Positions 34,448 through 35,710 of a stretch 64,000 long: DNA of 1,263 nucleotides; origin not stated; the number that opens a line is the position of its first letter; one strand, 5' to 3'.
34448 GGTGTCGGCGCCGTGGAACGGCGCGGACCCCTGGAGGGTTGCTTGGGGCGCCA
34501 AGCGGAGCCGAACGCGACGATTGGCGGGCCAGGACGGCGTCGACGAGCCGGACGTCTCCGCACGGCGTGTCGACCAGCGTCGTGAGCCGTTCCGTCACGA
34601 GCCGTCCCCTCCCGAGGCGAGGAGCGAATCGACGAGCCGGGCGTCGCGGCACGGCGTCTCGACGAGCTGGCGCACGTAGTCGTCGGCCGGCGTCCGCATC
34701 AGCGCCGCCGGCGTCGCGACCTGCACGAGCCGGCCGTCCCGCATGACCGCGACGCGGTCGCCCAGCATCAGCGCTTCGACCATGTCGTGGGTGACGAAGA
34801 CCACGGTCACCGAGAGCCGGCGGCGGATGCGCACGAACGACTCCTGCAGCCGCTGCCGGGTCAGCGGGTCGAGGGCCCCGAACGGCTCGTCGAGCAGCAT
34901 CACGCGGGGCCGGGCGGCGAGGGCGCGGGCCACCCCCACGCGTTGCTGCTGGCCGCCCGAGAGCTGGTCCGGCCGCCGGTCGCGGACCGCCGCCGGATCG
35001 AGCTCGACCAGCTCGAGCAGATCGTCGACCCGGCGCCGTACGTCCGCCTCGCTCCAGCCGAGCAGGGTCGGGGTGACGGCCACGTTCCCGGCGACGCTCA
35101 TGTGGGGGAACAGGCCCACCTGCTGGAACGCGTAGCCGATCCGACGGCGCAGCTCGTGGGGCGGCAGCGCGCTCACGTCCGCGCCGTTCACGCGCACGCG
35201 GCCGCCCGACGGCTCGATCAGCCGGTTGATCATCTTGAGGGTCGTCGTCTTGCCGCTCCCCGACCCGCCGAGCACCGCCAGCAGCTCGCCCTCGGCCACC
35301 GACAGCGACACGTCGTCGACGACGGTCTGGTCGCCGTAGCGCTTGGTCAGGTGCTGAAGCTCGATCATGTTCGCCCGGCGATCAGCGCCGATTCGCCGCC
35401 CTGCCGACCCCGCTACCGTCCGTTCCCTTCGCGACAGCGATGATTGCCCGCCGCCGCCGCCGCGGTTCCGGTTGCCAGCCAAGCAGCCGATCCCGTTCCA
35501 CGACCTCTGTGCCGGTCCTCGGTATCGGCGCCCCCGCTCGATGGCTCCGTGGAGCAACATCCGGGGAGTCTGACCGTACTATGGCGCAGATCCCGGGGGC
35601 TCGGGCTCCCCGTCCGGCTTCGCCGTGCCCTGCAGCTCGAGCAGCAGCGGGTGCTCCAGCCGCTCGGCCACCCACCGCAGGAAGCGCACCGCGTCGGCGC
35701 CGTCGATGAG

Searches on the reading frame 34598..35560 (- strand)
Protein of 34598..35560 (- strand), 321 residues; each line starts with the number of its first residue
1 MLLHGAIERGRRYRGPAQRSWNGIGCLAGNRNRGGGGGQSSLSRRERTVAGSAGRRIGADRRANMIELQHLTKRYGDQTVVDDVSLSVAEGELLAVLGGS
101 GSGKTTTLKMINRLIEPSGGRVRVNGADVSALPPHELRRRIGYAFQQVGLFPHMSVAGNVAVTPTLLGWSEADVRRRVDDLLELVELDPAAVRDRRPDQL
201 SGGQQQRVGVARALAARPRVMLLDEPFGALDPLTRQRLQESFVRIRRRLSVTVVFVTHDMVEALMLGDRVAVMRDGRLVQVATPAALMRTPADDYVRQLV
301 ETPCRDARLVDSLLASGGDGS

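Call 93: search_protein_families(library=padloc, proteins=[window:34598-35560:-], max_evalue=0.00001)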
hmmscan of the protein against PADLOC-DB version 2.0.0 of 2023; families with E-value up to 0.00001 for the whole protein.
window:34598-35560:- (321 aa): 3 families
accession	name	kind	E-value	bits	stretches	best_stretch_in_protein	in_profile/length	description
PDLC04135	mad3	-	1.4e-30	105.1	2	174-300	238-369/374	mads_3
PDLC04140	mad8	-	8.4e-12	43.2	1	75-260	11-234/314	mads_8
PDLC02980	AriA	-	8.3e-06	24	0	192-261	230-301/304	-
